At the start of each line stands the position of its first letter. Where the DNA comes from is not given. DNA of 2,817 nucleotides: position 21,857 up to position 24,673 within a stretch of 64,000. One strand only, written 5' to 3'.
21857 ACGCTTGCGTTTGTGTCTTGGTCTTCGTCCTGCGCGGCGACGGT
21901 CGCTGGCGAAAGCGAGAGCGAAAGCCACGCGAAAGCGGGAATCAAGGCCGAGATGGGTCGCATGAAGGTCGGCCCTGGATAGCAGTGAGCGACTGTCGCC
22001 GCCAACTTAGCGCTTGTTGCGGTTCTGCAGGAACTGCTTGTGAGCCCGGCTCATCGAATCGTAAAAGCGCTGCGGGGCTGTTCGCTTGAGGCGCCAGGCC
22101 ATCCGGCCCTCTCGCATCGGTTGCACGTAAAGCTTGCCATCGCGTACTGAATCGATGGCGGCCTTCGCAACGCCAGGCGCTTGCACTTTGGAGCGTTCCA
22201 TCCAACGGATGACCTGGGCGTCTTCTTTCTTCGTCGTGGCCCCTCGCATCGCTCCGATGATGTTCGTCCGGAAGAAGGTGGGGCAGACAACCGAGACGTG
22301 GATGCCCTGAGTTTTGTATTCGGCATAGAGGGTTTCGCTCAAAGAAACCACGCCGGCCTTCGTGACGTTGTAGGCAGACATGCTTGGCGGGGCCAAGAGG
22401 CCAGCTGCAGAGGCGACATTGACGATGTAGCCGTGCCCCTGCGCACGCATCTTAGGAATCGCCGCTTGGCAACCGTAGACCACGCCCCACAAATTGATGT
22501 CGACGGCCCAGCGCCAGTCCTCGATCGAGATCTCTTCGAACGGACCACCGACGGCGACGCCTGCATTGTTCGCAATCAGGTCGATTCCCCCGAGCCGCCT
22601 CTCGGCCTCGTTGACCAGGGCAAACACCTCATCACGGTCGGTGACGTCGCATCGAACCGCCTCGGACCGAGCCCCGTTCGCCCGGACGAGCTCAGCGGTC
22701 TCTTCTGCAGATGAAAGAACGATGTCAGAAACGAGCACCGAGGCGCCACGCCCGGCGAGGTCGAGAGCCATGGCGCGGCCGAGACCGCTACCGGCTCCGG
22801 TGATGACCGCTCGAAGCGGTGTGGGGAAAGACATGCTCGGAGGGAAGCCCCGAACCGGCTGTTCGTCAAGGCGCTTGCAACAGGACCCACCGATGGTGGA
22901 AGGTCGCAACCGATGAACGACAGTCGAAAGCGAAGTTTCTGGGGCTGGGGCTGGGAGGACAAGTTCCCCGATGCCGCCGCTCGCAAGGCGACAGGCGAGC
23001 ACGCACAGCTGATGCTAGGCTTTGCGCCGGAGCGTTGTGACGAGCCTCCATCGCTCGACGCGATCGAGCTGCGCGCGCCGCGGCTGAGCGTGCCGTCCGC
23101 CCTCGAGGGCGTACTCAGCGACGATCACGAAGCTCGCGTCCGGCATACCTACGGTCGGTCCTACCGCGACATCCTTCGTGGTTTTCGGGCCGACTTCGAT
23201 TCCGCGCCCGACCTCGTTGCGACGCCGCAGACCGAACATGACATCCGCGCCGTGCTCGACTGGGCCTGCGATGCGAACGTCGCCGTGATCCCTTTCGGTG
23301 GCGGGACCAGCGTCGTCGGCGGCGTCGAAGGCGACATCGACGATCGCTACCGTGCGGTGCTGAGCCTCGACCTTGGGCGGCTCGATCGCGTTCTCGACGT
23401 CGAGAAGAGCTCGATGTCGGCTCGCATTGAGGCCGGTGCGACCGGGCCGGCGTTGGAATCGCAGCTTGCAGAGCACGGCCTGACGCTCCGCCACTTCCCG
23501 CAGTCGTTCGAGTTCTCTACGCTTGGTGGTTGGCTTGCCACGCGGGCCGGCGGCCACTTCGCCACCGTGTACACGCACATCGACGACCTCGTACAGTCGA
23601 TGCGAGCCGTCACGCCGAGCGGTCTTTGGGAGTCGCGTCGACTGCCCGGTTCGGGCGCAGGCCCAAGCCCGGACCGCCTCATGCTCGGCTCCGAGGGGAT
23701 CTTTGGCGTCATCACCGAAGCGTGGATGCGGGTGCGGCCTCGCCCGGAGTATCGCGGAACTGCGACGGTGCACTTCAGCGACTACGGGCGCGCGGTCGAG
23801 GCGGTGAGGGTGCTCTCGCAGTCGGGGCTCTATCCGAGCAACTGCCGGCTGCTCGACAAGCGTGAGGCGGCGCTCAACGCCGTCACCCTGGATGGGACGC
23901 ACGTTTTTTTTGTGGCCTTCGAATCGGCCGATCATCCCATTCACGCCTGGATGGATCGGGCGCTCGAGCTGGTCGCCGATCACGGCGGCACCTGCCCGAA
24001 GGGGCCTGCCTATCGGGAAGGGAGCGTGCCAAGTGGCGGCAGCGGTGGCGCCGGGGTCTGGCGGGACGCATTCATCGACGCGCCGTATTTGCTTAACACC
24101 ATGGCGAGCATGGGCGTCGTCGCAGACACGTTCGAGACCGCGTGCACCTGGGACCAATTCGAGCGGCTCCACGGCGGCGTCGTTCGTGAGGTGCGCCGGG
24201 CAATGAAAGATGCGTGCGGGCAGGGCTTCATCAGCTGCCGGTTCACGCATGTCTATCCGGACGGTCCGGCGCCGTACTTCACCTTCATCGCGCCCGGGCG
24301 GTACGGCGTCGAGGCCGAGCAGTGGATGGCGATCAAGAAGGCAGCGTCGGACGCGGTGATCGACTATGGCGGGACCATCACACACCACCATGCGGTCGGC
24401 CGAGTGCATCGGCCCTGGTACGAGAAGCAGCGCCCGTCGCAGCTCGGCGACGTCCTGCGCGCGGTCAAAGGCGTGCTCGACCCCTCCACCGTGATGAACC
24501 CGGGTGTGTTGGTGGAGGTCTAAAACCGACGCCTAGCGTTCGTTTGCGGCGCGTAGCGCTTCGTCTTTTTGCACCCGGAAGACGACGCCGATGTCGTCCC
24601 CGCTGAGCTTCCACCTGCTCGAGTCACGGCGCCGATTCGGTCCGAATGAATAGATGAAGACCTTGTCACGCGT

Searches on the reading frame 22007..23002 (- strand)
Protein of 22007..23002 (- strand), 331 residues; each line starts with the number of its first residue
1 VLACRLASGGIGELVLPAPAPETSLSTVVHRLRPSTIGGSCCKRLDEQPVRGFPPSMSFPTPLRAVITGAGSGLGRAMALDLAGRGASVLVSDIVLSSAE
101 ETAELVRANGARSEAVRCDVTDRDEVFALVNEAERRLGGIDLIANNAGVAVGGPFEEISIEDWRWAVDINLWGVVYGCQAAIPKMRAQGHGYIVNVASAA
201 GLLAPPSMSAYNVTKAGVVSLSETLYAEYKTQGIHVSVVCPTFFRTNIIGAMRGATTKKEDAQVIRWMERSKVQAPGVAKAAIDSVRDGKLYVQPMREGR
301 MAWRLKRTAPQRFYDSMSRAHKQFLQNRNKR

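Call 44: search_protein_families(library=pfam, proteins=[window:22007-23002:-], max_evalue=0.00001)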
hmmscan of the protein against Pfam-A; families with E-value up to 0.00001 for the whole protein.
window:22007-23002:- (331 aa): 3 families
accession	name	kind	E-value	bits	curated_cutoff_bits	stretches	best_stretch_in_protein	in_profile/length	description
PF00106.31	adh_short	-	5.7e-52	176.5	26.6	1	65-249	3-187/195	short chain dehydrogenase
PF13561.12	adh_short_C2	-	1.3e-42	146.4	27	1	69-282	1-213/236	Enoyl-(Acyl carrier protein) reductase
PF08659.16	KR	-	7.3e-14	52.5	22.6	1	66-219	4-157/180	KR domain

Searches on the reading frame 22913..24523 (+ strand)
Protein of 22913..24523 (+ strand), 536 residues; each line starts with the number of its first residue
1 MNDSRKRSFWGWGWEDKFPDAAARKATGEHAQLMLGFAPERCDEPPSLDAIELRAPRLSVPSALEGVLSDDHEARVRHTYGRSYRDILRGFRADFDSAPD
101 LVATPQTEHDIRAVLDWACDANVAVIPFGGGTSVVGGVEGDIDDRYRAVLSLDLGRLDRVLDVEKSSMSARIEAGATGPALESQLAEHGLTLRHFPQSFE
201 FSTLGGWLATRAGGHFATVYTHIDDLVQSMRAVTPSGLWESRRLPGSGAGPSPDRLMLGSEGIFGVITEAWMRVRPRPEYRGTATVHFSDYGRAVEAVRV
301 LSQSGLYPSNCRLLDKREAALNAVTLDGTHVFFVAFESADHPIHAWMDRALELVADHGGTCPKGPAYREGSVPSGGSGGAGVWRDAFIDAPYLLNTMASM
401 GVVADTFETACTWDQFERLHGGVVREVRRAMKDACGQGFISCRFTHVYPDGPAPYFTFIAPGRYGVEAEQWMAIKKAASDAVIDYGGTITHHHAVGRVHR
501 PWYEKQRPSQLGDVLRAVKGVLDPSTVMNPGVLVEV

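Call 44: search_protein_families(library=pfam, proteins=[window:22913-24523:+], max_evalue=0.00001)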
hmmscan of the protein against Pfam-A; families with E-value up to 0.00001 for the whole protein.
window:22913-24523:+ (536 aa): 2 families
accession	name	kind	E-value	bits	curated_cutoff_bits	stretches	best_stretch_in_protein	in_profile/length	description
PF02913.24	FAD-oxidase_C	-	9e-34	117.7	21.2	1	278-531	2-246/248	FAD linked oxidases, C-terminal domain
PF01565.28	FAD_binding_4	-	5.1e-33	114.2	26.4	1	99-237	1-133/139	FAD binding domain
